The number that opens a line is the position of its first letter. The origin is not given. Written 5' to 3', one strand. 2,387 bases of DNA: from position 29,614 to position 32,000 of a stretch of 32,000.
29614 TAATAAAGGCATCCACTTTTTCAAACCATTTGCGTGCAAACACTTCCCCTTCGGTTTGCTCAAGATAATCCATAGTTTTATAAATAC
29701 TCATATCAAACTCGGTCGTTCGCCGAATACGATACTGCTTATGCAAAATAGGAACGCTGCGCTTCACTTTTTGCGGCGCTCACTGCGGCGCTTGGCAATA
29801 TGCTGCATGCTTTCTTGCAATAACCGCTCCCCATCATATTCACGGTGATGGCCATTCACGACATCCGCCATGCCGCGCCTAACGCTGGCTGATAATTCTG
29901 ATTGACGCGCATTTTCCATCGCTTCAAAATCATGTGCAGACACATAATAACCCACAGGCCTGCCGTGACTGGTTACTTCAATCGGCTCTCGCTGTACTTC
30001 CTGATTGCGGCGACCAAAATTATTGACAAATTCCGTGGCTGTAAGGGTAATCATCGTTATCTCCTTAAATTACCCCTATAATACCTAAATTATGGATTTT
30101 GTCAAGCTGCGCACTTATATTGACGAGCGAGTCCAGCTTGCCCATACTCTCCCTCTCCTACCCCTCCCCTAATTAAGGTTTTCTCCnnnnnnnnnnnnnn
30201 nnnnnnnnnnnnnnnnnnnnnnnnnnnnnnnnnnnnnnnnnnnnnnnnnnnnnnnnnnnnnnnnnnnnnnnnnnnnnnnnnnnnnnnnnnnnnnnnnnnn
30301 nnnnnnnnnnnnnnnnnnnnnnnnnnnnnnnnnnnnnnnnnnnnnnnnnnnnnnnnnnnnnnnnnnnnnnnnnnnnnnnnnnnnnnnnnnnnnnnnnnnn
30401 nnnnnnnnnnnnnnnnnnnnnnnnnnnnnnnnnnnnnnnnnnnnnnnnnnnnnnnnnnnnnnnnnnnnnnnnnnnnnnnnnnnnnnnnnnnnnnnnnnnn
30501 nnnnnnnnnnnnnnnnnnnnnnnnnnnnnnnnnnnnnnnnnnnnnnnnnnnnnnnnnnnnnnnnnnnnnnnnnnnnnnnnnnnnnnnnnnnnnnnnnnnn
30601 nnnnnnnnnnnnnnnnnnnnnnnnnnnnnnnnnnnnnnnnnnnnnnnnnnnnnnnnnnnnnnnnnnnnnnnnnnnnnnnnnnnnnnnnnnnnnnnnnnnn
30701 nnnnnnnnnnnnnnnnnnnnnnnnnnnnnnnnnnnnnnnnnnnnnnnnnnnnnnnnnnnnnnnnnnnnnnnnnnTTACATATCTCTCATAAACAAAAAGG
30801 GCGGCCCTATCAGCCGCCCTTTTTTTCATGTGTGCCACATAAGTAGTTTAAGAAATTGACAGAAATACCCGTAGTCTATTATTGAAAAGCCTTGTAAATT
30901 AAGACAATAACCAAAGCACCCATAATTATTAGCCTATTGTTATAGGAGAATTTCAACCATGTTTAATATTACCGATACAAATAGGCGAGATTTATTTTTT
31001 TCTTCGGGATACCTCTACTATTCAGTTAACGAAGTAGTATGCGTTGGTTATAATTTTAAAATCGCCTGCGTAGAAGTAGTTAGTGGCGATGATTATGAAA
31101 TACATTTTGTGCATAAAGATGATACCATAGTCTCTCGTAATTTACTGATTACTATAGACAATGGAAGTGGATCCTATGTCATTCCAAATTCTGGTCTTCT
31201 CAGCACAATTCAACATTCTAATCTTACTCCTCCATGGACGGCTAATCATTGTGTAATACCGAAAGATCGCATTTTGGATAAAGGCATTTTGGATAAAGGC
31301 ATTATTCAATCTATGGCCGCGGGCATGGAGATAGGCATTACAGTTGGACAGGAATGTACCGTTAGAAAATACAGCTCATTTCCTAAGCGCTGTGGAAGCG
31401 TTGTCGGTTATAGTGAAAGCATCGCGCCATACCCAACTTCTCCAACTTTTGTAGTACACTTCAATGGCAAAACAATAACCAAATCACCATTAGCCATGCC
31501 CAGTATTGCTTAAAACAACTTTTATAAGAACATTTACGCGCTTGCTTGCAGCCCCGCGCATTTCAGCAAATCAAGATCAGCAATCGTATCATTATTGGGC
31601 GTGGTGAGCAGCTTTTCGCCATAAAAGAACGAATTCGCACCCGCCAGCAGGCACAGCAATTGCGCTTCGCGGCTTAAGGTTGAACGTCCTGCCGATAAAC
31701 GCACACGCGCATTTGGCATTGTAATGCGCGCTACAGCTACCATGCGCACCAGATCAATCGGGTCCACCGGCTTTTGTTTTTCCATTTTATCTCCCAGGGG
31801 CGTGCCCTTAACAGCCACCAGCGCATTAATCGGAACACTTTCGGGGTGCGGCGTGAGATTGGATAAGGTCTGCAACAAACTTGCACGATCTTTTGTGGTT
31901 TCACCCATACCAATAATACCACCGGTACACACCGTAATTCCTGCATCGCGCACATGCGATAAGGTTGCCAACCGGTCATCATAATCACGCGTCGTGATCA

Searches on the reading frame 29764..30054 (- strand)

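Call 55: search_protein_families(library=pfam, proteins=[window:29764-30054:-], max_evalue=0.001)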
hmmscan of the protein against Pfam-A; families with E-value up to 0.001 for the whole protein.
window:29764-30054:- (96 aa): 1 family
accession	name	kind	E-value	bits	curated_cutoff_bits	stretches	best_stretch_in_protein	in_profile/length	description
PF02604.26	PhdYeFM_antitox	-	2.3e-07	30.9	29.8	1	1-52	1-53/74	Antitoxin Phd_YefM, type II toxin-antitoxin system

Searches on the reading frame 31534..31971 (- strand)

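Call 80: search_protein_families(library=pfam, proteins=[window:31534-31971:-], max_evalue=0.001)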
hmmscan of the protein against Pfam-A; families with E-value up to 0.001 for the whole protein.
window:31534-31971:- (145 aa): 2 families
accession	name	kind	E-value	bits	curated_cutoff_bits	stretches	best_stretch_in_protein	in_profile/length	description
PF06968.18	BATS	-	6.9e-25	87.5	22.2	1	47-142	1-88/88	Biotin and Thiamin Synthesis associated domain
PF19288.4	CofH_C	-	0.00063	20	27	1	63-115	23-74/125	CofH/MqnC C-terminal region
